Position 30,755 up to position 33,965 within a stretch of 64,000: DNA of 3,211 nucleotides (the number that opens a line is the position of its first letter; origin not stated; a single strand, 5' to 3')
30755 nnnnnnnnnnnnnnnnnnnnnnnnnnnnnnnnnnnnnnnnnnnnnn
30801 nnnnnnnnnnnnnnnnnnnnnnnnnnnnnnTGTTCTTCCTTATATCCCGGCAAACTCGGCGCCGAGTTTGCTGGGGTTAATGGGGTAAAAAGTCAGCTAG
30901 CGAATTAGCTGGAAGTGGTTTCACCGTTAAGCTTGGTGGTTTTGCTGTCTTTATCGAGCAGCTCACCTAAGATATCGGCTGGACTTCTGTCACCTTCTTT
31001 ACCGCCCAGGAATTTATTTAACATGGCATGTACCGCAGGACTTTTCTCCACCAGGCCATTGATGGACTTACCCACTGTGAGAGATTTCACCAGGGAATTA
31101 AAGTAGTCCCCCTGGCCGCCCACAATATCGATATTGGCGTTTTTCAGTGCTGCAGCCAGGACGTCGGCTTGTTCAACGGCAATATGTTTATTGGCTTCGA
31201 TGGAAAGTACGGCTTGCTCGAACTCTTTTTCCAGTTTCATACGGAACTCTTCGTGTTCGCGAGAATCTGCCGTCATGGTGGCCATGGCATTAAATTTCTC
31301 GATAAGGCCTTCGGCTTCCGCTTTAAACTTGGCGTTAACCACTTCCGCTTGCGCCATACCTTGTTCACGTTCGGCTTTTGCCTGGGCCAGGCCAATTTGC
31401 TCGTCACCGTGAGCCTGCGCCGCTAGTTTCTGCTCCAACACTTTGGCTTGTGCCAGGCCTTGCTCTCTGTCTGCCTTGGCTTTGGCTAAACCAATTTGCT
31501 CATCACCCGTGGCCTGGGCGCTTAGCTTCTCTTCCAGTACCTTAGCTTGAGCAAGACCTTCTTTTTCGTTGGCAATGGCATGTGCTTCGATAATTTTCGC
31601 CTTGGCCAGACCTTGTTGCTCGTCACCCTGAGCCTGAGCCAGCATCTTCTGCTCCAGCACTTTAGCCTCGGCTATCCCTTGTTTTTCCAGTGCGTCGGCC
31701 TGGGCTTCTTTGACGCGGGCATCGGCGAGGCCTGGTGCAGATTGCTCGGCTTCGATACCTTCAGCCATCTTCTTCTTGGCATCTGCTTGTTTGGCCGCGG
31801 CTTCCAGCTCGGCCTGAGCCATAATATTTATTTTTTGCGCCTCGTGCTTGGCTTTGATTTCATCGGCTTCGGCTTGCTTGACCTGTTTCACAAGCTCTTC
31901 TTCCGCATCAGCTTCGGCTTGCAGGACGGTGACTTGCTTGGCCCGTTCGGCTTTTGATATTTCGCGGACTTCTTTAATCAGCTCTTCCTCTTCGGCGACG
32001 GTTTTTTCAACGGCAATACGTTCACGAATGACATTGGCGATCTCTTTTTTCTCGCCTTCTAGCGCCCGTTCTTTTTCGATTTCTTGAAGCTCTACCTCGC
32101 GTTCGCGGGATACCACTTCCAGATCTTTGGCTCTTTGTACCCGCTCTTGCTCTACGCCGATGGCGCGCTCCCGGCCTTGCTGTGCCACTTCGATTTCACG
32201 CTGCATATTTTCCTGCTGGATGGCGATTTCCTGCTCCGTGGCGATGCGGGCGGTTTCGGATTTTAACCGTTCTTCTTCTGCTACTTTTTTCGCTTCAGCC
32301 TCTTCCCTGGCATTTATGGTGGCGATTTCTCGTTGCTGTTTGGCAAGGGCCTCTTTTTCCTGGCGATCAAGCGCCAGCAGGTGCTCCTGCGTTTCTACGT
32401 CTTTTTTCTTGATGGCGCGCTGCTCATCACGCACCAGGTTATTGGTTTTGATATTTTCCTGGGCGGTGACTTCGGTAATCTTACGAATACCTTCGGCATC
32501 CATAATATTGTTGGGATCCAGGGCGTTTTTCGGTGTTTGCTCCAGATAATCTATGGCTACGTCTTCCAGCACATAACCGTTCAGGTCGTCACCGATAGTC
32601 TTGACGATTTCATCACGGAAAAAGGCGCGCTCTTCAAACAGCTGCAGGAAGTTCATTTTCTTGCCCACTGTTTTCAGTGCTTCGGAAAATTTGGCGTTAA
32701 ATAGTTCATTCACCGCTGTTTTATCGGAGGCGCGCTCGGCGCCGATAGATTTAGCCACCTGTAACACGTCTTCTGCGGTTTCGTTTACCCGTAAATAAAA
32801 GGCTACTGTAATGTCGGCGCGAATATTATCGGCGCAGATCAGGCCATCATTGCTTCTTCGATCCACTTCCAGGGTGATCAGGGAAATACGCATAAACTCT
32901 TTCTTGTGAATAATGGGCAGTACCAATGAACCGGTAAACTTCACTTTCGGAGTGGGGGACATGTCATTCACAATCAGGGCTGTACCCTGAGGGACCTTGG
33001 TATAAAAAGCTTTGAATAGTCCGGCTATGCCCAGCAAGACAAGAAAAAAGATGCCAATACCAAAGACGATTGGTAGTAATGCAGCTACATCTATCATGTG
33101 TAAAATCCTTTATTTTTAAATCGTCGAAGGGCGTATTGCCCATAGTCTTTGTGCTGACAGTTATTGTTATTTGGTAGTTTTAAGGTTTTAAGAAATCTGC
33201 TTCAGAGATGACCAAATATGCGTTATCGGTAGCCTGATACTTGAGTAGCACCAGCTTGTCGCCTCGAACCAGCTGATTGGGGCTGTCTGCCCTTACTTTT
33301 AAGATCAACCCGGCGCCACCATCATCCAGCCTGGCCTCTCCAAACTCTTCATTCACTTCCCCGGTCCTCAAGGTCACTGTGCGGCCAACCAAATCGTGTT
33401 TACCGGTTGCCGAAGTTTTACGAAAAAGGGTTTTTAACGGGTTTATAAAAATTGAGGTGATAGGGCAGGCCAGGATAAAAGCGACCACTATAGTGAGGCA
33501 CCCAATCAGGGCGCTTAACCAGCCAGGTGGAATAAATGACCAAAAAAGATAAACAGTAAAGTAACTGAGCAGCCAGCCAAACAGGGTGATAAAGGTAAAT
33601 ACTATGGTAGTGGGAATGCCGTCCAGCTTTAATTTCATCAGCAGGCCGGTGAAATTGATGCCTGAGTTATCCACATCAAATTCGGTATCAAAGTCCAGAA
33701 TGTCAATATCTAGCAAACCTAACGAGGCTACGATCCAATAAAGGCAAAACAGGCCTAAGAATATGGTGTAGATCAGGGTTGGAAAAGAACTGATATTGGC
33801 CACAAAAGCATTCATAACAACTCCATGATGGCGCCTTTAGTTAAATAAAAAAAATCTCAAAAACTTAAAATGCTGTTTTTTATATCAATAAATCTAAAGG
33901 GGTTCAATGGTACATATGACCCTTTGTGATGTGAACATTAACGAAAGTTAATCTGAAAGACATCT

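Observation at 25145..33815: NfeD - flotillin - 1670-aa coiled-coil AAA+ ATPase - single-HKD PLD nuclease operon: candidate novel membrane-associated defence / nucleic-acid surveillance system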

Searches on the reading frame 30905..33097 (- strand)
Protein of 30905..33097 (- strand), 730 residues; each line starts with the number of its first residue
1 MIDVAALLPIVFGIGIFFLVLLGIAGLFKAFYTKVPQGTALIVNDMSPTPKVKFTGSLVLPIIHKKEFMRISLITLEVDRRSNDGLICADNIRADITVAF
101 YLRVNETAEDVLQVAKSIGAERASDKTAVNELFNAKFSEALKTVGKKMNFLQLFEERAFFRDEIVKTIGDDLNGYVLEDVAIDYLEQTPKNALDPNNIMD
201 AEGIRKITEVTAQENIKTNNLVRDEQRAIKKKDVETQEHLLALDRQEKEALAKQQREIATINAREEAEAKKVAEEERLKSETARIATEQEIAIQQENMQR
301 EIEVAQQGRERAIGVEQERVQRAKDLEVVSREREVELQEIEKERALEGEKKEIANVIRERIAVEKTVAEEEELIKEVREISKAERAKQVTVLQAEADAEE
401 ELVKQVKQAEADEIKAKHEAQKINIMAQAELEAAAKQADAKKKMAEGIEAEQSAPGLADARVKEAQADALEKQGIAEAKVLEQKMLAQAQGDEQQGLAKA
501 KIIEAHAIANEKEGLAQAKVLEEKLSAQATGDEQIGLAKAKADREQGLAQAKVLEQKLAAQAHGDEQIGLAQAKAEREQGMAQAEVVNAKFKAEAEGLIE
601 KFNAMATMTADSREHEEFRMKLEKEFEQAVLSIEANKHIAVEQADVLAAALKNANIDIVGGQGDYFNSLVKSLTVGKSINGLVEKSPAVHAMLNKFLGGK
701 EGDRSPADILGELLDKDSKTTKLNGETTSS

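Call 3: search_protein_families(library=pfam, proteins=[window:30905-33097:-], max_evalue=0.01)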
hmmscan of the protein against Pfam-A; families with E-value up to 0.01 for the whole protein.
window:30905-33097:- (730 aa): 0 families

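Call 4: search_protein_families(library=ncbifam, proteins=[window:30905-33097:-], max_evalue=0.01)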
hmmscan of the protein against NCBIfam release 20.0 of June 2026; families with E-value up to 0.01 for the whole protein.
window:30905-33097:- (730 aa): 1 family
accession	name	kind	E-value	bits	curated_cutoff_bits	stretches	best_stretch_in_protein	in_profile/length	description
NF058507.1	FlotScfldFlot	equivalog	2.7e-05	23.4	700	0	565-598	356-389/477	flotillin lipid rafts scaffold protein FloT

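Call 5: search_protein_families(library=padloc, proteins=[window:30905-33097:-], max_evalue=0.01)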
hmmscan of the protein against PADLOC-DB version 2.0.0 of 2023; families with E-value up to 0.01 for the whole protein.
window:30905-33097:- (730 aa): 0 families

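Call 23: search_protein_families(library=pfam, proteins=[window:30905-33097:-], max_evalue=1)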
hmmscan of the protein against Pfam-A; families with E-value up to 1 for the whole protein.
window:30905-33097:- (730 aa): 0 families

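Call 27: search_solved_structures(query=window:30905-33097:-, max_evalue=1, show_alignments=2)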
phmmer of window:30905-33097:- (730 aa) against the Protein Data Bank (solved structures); distinct sequences matched with E-value up to 1: 1.
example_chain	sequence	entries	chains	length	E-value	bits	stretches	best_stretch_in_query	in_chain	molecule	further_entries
8z5g_A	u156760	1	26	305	0.017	17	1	366-474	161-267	Protein QmcA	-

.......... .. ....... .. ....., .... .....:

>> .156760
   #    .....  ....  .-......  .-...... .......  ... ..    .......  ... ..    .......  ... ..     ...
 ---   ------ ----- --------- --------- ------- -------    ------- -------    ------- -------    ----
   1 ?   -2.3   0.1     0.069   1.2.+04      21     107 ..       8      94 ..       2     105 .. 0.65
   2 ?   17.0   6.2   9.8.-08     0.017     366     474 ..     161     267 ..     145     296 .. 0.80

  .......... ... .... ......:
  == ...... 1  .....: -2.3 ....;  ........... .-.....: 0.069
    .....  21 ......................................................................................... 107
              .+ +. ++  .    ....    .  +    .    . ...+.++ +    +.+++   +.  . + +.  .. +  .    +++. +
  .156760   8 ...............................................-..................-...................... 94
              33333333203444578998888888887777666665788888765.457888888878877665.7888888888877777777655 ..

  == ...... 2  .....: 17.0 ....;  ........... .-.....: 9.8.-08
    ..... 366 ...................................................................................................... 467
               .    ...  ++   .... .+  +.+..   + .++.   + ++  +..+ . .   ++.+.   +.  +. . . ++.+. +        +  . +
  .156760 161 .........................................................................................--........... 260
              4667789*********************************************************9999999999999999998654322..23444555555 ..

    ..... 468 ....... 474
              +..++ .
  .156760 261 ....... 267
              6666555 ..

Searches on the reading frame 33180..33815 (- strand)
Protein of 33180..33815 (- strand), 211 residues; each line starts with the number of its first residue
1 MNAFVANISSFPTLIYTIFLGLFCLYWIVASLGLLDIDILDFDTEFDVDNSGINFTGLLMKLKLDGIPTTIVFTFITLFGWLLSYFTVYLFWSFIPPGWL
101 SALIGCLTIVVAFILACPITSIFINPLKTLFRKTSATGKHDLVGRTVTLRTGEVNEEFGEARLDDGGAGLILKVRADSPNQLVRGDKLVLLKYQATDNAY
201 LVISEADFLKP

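Call 3: search_protein_families(library=pfam, proteins=[window:33180-33815:-], max_evalue=0.01)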
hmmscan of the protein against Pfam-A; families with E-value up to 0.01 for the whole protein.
window:33180-33815:- (211 aa): 0 families

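Call 4: search_protein_families(library=ncbifam, proteins=[window:33180-33815:-], max_evalue=0.01)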
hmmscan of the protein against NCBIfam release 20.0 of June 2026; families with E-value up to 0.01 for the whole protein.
window:33180-33815:- (211 aa): 0 families

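Call 5: search_protein_families(library=padloc, proteins=[window:33180-33815:-], max_evalue=0.01)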
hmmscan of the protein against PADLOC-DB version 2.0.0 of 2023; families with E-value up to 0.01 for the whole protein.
window:33180-33815:- (211 aa): 0 families

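Call 23: search_protein_families(library=pfam, proteins=[window:33180-33815:-], max_evalue=1)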
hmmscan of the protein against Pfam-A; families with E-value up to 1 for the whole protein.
window:33180-33815:- (211 aa): 3 families
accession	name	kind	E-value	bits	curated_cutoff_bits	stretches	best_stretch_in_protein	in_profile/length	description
PF07332.16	Phage_holin_3_6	-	0.023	15.2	28.4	1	71-141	41-111/116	Putative Actinobacterial Holin-X, holin superfamily III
PF11127.14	YgaP-like_TM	-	0.061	13.9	25.3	1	88-127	31-60/66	Inner membrane protein YgaP-like, transmembrane domain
PF17531.7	O_Spanin_T7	-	0.24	11.8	25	1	98-126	6-34/59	Spanin, outer lipoprotein subunit T7-like virus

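Call 29: search_solved_structures(query=window:33180-33815:-, max_evalue=10, show_alignments=1)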
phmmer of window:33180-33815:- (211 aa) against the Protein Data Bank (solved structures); distinct sequences matched with E-value up to 10: 0.
